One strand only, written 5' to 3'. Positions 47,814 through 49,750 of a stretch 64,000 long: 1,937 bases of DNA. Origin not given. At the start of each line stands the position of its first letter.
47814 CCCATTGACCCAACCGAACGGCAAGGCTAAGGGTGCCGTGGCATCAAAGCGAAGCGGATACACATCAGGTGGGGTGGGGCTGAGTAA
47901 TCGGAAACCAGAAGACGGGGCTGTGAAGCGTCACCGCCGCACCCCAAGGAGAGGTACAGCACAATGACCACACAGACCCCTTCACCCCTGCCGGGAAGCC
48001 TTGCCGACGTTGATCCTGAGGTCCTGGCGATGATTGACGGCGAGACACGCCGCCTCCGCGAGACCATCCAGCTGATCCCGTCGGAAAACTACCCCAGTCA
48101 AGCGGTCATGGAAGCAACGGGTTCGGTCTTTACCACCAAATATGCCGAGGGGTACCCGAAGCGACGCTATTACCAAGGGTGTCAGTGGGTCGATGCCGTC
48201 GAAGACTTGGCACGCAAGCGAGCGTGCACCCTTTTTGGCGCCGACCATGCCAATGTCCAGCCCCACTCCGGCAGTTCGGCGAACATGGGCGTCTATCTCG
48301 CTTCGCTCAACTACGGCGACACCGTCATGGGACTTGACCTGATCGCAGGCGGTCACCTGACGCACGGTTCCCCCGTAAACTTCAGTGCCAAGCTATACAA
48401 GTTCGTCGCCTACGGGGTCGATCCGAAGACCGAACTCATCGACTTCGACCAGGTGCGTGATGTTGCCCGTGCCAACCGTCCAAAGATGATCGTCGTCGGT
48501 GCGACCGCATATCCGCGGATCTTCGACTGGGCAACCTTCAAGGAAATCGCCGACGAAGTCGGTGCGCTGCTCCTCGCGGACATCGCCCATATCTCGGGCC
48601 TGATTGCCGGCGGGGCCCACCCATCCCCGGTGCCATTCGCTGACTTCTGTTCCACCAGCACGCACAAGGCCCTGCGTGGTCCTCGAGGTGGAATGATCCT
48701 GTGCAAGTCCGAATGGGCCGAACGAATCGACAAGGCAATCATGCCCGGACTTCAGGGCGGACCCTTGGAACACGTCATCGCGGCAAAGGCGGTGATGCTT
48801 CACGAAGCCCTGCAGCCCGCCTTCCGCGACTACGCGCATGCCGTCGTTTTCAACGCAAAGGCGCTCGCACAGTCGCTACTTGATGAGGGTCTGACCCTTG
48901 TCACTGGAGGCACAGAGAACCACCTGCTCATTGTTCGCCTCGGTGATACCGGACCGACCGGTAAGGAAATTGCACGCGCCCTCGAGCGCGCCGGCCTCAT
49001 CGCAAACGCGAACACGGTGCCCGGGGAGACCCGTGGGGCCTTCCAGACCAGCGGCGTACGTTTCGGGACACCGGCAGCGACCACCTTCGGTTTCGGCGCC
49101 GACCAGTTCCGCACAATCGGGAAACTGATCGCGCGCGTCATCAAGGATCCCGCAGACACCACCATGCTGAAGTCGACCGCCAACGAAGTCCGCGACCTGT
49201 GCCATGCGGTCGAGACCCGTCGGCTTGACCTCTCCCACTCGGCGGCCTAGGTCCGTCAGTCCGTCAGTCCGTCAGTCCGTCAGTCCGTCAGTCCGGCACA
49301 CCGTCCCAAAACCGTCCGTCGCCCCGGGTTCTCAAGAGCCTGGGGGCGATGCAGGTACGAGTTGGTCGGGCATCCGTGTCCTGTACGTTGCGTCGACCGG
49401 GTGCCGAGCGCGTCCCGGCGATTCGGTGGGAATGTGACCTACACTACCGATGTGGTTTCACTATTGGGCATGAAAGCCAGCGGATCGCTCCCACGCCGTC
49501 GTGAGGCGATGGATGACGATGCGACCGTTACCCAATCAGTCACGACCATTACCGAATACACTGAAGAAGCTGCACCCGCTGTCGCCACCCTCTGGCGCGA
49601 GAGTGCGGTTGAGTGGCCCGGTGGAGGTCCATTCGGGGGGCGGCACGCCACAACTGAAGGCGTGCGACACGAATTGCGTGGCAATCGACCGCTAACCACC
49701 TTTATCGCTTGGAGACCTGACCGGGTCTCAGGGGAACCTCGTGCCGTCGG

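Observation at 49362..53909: Giant GNAT acetyltransferase fusion translationally coupled to an HDAC-family deacetylase: a candidate acetyl 'writer/eraser' module of unknown substrate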

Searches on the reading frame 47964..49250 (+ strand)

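Call 10: search_protein_families(library=pfam, proteins=[window:47964-49250:+], max_evalue=0.001)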
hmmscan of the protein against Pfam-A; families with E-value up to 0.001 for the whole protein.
window:47964-49250:+ (428 aa): 2 families
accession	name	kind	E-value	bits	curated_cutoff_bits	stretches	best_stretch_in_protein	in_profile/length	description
PF00464.25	SHMT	-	7.1e-145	483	27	1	13-389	1-399/399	Serine hydroxymethyltransferase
PF00155.27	Aminotran_1_2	-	0.00026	20.8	19.7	1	84-362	48-339/361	Aminotransferase class I and II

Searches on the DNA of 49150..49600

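Call 83: search_rna_families(source=window, start=49150, end=49600, threshold=evalue, max_evalue=1)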
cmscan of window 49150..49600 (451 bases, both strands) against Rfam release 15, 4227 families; matches with E-value up to 1: 0.
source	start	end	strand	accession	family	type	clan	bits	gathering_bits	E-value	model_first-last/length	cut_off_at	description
